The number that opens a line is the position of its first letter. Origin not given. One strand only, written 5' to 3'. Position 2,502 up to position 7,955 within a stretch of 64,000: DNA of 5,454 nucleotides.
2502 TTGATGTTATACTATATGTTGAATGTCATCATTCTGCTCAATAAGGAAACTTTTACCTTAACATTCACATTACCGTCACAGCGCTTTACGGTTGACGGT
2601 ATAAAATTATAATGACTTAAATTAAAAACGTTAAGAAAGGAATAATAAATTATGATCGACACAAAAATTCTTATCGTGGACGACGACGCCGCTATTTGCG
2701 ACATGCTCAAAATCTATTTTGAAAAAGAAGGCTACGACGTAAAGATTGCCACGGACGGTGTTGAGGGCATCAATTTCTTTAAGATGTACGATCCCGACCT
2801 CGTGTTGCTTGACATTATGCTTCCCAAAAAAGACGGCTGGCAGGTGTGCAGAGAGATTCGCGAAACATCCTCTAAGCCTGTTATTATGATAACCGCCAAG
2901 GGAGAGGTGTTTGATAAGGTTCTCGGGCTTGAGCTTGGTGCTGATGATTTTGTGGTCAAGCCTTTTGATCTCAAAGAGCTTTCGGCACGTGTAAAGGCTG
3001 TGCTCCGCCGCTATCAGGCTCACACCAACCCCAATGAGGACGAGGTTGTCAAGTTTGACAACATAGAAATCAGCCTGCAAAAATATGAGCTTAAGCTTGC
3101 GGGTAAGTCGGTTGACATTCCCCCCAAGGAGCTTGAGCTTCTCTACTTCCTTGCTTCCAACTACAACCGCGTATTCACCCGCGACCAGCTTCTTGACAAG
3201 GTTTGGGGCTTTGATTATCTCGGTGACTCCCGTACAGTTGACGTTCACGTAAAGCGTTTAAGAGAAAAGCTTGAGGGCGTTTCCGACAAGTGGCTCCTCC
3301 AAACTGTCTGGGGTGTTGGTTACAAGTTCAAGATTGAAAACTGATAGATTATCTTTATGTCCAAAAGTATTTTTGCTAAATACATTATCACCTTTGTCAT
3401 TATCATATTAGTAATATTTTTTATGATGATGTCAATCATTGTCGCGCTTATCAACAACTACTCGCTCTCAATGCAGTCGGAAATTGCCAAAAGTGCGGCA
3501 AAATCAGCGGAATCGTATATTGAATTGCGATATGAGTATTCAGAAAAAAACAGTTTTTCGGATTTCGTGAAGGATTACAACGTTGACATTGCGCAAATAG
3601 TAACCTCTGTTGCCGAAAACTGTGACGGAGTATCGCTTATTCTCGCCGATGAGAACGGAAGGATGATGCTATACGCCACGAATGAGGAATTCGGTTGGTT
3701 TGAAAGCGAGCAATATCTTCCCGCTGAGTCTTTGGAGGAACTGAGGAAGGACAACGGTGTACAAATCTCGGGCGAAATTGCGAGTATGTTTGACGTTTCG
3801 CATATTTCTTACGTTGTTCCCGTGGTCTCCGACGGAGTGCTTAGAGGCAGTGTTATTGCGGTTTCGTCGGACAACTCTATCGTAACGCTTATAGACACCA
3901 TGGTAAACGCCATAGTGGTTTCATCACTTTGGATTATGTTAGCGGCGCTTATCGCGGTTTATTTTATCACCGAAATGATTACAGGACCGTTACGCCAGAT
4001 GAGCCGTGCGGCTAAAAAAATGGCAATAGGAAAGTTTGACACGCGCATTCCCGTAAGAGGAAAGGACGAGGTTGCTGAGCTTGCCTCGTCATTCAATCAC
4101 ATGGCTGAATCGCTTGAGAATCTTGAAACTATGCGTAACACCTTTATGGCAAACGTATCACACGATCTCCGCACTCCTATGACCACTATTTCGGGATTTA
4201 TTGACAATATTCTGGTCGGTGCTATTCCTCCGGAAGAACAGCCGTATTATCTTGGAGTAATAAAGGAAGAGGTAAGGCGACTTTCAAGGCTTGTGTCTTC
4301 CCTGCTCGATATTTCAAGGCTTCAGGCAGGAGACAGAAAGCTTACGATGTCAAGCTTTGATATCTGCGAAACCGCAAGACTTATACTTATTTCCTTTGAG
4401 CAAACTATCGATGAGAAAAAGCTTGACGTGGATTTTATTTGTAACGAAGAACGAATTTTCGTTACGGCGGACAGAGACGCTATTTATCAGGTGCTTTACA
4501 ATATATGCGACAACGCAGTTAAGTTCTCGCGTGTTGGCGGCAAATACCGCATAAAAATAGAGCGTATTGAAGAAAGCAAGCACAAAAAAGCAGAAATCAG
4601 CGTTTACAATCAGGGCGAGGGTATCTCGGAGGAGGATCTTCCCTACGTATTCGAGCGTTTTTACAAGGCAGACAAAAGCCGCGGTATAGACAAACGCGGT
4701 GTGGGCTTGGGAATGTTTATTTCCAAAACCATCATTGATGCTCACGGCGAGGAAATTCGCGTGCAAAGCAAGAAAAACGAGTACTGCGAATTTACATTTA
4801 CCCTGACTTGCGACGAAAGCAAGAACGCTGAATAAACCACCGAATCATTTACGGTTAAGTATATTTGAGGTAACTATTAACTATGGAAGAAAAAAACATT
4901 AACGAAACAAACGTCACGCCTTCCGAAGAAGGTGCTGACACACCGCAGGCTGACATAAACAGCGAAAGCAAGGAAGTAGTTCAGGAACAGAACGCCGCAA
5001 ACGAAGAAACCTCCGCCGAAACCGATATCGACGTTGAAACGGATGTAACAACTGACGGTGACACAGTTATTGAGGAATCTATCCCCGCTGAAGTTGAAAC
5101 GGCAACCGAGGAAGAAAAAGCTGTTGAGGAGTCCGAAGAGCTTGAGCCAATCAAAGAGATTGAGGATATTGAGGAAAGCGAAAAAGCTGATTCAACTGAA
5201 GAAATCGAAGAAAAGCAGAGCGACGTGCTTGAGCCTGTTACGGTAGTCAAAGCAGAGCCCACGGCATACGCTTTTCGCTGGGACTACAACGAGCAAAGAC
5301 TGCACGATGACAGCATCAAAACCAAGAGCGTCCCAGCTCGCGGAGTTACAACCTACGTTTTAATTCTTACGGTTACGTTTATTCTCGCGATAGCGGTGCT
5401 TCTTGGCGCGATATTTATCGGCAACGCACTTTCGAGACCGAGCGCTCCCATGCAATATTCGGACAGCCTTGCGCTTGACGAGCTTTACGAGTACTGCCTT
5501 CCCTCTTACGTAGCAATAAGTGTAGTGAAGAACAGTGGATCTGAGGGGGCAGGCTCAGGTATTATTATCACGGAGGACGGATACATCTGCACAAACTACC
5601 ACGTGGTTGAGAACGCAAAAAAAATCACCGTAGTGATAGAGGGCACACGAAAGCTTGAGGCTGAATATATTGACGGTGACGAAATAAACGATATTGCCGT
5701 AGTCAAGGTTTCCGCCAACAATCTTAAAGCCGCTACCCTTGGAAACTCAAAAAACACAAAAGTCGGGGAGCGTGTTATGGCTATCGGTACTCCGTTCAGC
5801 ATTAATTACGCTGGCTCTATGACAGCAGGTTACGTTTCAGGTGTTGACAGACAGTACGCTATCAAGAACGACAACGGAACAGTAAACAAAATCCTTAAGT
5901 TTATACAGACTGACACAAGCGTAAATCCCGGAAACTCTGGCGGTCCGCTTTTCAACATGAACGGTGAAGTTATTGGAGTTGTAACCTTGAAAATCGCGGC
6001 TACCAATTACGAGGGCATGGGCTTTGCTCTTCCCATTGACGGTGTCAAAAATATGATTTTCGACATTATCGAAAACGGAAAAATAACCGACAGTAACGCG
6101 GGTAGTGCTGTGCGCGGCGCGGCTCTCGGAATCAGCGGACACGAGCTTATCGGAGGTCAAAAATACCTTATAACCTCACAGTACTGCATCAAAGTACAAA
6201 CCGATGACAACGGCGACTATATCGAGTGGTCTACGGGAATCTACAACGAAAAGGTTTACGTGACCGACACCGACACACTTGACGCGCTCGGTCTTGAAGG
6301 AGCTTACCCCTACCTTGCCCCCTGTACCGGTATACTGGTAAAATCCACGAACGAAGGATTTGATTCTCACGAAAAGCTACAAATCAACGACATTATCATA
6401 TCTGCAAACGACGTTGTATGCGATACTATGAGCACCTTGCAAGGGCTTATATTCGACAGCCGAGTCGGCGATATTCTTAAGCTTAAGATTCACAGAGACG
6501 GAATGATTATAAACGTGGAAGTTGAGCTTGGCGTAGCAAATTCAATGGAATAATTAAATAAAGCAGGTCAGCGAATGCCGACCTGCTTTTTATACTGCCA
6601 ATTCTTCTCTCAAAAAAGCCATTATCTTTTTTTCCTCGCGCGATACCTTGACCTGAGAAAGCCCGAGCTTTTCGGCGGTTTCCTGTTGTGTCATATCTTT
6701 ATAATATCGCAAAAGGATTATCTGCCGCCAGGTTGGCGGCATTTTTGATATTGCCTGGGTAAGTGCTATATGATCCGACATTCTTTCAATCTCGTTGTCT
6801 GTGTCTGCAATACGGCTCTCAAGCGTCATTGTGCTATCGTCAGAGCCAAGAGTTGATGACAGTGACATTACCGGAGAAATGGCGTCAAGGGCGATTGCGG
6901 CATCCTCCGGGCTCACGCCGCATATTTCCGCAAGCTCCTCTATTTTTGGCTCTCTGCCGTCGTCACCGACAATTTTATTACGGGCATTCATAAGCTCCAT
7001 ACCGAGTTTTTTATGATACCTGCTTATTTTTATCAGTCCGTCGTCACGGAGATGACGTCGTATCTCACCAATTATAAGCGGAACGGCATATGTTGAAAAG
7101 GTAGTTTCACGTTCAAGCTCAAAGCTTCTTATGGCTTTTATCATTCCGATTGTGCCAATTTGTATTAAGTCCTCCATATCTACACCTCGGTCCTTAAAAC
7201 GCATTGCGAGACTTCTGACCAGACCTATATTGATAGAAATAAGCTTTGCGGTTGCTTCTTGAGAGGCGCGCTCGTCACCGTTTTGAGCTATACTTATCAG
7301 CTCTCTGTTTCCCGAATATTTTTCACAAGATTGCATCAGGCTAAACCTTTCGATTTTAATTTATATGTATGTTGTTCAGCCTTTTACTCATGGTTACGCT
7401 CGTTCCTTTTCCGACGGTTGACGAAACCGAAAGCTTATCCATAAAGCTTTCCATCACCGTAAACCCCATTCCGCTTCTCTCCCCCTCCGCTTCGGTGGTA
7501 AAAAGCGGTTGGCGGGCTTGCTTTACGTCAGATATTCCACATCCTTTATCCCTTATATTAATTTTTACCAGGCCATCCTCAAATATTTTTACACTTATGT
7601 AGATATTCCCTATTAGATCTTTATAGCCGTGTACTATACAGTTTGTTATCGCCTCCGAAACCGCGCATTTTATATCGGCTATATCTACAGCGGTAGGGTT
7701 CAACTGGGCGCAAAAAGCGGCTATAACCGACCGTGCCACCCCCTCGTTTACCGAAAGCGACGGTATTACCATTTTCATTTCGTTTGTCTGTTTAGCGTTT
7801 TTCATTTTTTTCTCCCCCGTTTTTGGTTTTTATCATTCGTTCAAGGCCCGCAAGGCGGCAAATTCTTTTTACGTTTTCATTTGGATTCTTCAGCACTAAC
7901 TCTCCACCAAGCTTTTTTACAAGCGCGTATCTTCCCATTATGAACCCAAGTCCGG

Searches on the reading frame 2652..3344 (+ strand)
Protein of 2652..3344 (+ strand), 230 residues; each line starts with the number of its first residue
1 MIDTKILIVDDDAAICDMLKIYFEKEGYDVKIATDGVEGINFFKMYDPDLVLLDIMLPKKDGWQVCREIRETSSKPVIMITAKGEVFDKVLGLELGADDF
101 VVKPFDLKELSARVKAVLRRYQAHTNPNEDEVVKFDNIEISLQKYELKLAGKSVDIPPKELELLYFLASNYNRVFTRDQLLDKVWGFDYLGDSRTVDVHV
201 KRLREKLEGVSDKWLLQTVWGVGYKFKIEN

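Call 9: search_protein_families(library=pfam, proteins=[window:2652-3344:+], max_evalue=0.001)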
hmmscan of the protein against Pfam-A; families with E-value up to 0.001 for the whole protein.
window:2652-3344:+ (230 aa): 2 families
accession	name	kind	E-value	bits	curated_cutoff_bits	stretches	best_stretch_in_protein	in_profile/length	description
PF00072.30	Response_reg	-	1.8e-30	105.8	30.2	1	6-115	1-111/111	Response regulator receiver domain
PF00486.34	Trans_reg_C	-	4.3e-27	94.4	26.2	1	151-226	1-77/77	Transcriptional regulatory protein, C terminal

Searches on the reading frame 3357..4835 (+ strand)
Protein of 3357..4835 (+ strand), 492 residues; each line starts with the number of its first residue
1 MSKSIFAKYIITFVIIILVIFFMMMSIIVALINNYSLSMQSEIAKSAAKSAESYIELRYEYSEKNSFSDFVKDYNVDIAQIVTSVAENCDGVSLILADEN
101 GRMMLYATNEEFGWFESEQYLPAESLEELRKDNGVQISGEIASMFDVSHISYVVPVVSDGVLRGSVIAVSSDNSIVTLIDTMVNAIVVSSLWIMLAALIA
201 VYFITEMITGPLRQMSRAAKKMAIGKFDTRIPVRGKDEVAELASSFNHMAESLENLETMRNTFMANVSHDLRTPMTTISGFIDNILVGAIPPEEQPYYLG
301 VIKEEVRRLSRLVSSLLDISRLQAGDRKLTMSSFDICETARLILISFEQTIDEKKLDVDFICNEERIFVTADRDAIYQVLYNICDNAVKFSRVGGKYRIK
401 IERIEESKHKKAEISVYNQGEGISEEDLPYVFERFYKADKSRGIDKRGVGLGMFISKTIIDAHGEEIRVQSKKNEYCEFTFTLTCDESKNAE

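Call 9: search_protein_families(library=pfam, proteins=[window:3357-4835:+], max_evalue=0.001)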
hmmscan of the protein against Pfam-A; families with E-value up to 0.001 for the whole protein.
window:3357-4835:+ (492 aa): 4 families
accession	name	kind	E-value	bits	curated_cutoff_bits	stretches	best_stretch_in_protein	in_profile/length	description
PF02518.31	HATPase_c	-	8.7e-24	84.6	26.4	1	372-484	2-108/111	Histidine kinase-, DNA gyrase B-, and HSP90-like ATPase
PF00512.31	HisKA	-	1.8e-18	66.8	26.9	1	259-325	1-66/66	His Kinase A (phospho-acceptor) domain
PF00672.30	HAMP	-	8.7e-16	58.4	25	1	207-254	5-52/53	HAMP domain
PF13589.12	HATPase_c_3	-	0.0009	19.7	25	0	379-486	6-106/137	Histidine kinase-, DNA gyrase B-, and HSP90-like ATPase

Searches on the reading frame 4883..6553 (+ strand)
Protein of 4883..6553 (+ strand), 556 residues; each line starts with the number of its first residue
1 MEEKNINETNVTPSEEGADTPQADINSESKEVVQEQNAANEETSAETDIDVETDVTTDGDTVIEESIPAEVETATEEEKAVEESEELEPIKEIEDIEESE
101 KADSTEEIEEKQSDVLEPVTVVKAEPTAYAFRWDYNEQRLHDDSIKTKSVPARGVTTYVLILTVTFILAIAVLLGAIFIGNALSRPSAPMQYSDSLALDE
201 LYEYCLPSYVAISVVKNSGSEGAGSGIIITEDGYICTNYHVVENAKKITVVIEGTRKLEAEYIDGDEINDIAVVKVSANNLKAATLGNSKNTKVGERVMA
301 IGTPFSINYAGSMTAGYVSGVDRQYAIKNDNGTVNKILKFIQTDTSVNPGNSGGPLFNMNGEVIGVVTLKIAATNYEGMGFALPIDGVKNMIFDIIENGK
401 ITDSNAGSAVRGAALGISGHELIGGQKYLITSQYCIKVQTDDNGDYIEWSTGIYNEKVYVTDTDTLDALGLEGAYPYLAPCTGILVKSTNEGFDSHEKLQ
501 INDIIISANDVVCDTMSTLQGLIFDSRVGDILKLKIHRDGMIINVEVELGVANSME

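Call 9: search_protein_families(library=pfam, proteins=[window:4883-6553:+], max_evalue=0.001)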
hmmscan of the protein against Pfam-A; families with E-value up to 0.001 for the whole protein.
window:4883-6553:+ (556 aa): 3 families
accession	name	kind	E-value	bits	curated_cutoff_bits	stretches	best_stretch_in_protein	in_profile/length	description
PF13365.12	Trypsin_2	-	6.1e-31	108.5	27.6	1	224-366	1-144/144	Trypsin-like peptidase domain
PF00089.32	Trypsin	-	9.4e-20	71.8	20.6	1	219-392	22-220/220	Trypsin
PF13180.12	PDZ_2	-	6.8e-07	29.9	27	1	493-549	25-80/80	PDZ domain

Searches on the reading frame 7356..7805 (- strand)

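Call 9: search_protein_families(library=pfam, proteins=[window:7356-7805:-], max_evalue=0.001)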
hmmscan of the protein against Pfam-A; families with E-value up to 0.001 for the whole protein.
window:7356-7805:- (149 aa): 2 families
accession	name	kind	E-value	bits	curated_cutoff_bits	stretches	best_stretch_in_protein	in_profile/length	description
PF13581.12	HATPase_c_2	-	7.2e-22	78.2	27.4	1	23-141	10-127/127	Histidine kinase-like ATPase domain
PF02518.31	HATPase_c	-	7e-12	46.2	26.4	1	43-142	4-108/111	Histidine kinase-, DNA gyrase B-, and HSP90-like ATPase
